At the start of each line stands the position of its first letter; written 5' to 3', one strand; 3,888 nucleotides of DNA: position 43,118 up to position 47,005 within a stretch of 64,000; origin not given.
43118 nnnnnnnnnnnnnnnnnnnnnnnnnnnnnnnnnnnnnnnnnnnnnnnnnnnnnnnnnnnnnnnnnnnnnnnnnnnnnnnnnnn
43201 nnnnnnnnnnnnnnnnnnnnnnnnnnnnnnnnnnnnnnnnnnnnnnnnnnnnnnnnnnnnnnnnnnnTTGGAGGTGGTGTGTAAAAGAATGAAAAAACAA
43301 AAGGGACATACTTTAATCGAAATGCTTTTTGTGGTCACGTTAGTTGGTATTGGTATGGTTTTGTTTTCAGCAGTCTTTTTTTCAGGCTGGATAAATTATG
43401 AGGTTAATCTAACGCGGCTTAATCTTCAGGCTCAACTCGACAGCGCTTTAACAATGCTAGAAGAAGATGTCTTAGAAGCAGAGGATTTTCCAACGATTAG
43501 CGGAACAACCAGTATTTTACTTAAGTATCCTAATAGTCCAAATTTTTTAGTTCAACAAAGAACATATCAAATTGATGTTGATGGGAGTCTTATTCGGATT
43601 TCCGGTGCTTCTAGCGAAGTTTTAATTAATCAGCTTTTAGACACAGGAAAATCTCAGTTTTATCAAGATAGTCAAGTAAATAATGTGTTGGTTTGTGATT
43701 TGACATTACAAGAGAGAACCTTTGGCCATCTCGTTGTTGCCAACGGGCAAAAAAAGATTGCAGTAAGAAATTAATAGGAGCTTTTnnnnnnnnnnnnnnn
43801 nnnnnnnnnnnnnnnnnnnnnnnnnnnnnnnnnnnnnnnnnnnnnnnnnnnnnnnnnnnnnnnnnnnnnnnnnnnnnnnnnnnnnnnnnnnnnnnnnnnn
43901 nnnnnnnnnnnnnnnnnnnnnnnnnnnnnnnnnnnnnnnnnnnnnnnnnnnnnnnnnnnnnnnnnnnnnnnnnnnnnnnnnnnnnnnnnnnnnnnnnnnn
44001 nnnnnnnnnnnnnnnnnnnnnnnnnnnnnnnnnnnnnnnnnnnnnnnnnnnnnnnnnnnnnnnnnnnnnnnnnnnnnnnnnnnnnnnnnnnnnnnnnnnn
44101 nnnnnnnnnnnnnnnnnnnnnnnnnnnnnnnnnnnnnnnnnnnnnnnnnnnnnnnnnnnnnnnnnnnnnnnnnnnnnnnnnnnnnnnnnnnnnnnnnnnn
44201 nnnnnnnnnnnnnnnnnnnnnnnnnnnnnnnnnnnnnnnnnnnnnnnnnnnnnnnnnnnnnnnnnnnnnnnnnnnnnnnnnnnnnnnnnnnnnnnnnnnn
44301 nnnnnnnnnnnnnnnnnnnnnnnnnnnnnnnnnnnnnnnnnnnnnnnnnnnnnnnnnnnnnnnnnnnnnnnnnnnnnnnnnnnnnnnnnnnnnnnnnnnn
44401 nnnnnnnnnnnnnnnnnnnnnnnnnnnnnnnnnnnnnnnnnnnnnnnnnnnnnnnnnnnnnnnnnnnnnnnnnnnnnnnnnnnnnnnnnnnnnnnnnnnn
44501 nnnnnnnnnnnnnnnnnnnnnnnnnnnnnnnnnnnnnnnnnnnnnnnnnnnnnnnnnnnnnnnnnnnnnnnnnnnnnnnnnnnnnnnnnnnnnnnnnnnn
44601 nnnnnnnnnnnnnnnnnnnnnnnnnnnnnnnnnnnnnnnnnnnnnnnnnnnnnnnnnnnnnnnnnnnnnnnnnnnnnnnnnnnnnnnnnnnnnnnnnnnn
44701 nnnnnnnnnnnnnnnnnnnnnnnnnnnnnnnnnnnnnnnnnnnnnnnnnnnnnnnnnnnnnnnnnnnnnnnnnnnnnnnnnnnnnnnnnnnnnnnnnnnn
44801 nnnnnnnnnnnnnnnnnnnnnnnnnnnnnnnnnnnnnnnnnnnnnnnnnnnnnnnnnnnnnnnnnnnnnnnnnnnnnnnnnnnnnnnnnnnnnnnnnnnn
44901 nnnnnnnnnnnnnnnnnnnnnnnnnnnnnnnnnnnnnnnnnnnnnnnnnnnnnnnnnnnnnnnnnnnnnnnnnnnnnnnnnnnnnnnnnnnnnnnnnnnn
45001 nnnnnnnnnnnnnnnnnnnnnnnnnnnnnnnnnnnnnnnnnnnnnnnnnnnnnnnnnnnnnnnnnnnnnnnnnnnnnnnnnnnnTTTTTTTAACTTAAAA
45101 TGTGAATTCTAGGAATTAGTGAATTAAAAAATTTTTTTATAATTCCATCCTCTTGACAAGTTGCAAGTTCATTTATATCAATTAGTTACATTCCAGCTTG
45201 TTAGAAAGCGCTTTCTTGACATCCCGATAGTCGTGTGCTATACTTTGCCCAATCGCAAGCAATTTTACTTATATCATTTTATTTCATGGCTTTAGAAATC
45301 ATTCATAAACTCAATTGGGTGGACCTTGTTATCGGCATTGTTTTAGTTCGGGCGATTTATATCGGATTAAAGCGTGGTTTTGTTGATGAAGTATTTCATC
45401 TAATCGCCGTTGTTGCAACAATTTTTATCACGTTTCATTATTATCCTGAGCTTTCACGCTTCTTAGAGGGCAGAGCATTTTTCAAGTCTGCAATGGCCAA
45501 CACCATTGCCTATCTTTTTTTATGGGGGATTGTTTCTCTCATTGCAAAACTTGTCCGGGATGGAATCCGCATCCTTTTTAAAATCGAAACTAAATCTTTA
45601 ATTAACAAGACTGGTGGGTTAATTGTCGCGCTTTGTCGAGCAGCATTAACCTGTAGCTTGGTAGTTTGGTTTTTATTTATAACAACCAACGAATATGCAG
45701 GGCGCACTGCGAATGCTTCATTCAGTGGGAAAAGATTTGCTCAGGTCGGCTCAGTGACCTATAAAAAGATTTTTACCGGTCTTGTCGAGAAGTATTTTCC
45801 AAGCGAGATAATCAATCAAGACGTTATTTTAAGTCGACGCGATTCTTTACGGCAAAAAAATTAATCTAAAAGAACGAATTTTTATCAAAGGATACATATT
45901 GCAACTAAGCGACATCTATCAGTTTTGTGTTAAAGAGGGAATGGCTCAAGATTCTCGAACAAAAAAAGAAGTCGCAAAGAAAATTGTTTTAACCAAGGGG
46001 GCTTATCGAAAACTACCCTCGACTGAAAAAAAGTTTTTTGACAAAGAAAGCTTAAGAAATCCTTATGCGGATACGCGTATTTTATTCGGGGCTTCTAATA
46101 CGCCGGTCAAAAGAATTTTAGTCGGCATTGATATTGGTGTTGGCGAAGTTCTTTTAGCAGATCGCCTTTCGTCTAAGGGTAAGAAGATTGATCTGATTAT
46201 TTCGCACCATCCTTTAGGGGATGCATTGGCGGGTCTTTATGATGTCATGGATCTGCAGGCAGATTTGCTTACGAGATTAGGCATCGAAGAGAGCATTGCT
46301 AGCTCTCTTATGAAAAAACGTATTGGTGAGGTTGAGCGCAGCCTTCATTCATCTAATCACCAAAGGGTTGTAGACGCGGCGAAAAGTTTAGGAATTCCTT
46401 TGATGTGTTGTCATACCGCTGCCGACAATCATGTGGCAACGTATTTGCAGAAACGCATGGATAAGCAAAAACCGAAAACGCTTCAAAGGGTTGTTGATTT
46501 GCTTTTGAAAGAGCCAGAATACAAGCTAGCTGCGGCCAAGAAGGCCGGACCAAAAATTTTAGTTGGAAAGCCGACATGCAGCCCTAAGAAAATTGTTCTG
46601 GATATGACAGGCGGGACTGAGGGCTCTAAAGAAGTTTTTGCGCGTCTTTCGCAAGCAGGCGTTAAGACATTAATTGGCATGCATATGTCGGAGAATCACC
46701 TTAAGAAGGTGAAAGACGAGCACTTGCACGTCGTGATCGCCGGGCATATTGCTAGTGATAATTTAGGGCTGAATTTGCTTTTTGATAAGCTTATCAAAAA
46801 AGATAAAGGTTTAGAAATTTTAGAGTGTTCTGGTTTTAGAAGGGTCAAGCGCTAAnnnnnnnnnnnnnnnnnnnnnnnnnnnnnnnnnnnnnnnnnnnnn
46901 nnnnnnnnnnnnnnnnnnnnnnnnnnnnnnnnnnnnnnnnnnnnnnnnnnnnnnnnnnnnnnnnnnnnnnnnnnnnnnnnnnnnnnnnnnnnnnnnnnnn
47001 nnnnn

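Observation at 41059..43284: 742-aa pilin-like protein with Ala at the prepilin -1 position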

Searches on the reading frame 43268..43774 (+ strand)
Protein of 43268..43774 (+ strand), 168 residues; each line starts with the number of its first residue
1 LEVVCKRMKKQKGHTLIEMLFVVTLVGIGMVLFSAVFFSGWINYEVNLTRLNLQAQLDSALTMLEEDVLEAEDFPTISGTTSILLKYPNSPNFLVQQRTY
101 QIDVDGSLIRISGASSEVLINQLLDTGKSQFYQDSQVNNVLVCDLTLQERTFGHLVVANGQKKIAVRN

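Call 3: search_protein_families(library=pfam, proteins=[window:43268-43774:+], max_evalue=0.01)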
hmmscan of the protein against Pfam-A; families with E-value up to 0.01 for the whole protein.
window:43268-43774:+ (168 aa): 1 family
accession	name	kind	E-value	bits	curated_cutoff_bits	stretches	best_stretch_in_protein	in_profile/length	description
PF07963.17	N_methyl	-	2.7e-07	30.3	21.2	1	8-32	1-25/27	Prokaryotic N-terminal methylation motif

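Call 4: search_protein_families(library=ncbifam, proteins=[window:43268-43774:+], max_evalue=0.01)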
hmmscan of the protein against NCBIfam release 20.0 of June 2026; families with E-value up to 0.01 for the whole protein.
window:43268-43774:+ (168 aa): 5 families
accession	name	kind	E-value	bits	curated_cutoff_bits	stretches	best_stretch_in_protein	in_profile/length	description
TIGR01708.2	typeII_sec_gspH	equivalog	0.00014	21.9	80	1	11-60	1-50/169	type II secretion system minor pseudopilin GspH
NF007800.0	PRK10506.1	equivalog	0.0002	21.2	158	1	7-61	4-54/163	prepilin peptidase-dependent protein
TIGR02532.1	IV_pilin_GFxxxE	domain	0.00034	20.3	16.3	1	11-32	1-22/24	prepilin-type N-terminal cleavage/methylation domain-containing protein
NF040982.1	ComGD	equivalog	0.00061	20.2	70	1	11-57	1-47/139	competence type IV pilus minor pilin ComGD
TIGR01710.1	typeII_sec_gspG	equivalog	0.00078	19.5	88.85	1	12-91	1-76/134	type II secretion system major pseudopilin GspG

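Call 73: search_protein_families(library=pfam, proteins=[window:43304-43774:+], max_evalue=1)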
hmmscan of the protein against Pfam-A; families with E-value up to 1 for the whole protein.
window:43304-43774:+ (156 aa): 1 family
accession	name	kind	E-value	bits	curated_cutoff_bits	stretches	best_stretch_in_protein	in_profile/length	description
PF07963.17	N_methyl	-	0.0061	16.5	21.2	1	1-20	6-25/27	Prokaryotic N-terminal methylation motif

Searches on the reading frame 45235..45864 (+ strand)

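Call 67: search_protein_families(library=pfam, proteins=[window:45235-45864:+], max_evalue=0.001)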
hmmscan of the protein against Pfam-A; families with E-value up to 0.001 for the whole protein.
window:45235-45864:+ (209 aa): 1 family
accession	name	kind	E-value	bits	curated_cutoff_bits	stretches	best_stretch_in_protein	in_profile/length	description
PF02674.22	Colicin_V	-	3e-22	79.6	29.3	1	29-156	1-127/144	Colicin V production protein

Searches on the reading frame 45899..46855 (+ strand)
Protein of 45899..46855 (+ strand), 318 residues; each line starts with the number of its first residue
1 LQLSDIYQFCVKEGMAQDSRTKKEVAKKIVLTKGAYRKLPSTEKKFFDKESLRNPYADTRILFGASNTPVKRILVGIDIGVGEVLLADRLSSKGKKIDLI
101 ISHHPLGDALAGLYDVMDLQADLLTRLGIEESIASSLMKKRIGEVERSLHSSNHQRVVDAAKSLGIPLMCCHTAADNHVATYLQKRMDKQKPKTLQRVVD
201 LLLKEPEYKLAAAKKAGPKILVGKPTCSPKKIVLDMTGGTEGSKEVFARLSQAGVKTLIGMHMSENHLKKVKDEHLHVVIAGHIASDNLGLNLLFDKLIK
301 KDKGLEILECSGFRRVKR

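Call 67: search_protein_families(library=pfam, proteins=[window:45899-46855:+], max_evalue=0.001)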
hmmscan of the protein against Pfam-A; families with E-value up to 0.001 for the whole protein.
window:45899-46855:+ (318 aa): 1 family
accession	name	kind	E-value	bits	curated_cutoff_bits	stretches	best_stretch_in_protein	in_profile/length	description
PF01784.24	DUF34_NIF3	-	2.4e-09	37.7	23.4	1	149-307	76-247/256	Duf34/NIF3 (NGG1p interacting factor 3)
